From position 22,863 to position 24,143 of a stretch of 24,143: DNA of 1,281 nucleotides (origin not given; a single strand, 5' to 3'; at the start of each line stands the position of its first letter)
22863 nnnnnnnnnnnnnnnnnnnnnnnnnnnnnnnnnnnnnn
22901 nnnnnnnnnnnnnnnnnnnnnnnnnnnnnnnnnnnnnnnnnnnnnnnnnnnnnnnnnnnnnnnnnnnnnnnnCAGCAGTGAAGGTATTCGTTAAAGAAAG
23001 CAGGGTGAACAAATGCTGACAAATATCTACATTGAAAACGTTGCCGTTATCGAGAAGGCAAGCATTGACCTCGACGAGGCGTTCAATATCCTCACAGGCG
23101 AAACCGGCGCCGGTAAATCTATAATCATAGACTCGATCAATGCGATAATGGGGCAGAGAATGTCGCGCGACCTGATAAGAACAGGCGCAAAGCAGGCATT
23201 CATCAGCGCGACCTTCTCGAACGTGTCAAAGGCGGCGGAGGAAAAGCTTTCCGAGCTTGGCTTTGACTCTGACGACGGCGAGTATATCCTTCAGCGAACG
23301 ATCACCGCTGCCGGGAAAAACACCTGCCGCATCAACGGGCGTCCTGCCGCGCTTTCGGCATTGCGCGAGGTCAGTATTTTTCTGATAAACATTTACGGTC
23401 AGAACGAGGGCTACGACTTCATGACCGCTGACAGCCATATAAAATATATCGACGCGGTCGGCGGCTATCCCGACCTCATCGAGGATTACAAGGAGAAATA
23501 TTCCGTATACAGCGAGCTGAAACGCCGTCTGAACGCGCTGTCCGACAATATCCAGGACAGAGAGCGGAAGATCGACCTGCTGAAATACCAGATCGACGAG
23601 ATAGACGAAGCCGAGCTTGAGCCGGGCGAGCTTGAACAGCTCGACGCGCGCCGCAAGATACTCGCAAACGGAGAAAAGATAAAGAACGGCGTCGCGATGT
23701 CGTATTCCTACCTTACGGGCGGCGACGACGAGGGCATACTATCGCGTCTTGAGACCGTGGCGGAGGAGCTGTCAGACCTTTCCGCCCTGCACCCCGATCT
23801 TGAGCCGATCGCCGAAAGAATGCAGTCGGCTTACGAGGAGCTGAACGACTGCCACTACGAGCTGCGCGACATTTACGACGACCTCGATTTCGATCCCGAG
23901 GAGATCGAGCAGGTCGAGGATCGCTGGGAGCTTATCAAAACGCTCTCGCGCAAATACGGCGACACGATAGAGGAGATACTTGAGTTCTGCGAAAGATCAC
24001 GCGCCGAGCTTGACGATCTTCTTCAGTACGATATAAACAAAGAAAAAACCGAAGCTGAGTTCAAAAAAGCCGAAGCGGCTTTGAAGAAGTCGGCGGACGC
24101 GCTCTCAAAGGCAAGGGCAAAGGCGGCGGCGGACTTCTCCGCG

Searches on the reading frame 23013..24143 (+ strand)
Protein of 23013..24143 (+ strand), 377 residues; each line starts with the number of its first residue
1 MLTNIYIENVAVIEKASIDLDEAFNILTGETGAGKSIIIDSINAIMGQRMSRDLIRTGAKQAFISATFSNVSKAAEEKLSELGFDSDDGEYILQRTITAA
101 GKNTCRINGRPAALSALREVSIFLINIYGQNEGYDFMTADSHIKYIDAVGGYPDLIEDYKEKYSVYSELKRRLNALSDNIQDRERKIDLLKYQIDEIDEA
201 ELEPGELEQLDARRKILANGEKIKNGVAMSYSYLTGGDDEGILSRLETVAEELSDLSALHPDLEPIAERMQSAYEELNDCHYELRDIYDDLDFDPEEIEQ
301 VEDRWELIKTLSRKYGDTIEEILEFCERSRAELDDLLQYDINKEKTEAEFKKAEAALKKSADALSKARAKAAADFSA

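Call 79: search_protein_families(library=pfam, proteins=[window:23013-24143:+])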
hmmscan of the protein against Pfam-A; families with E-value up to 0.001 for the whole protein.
window:23013-24143:+ (377 aa): 4 families
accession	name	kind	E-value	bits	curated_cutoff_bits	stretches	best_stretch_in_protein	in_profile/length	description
PF13476.12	AAA_23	-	6.3e-13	50.2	27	1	5-211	2-190/201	AAA domain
PF02463.25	SMC_N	-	1.7e-10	41.2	40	1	2-119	2-125/220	RecF/RecN/SMC N terminal domain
PF13555.12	AAA_29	-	0.00012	22.2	27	1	14-46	13-46/61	P-loop containing region of AAA domain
PF07303.18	Occludin_ELL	-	0.00024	22.3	31.2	0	157-201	15-59/101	Occludin homology domain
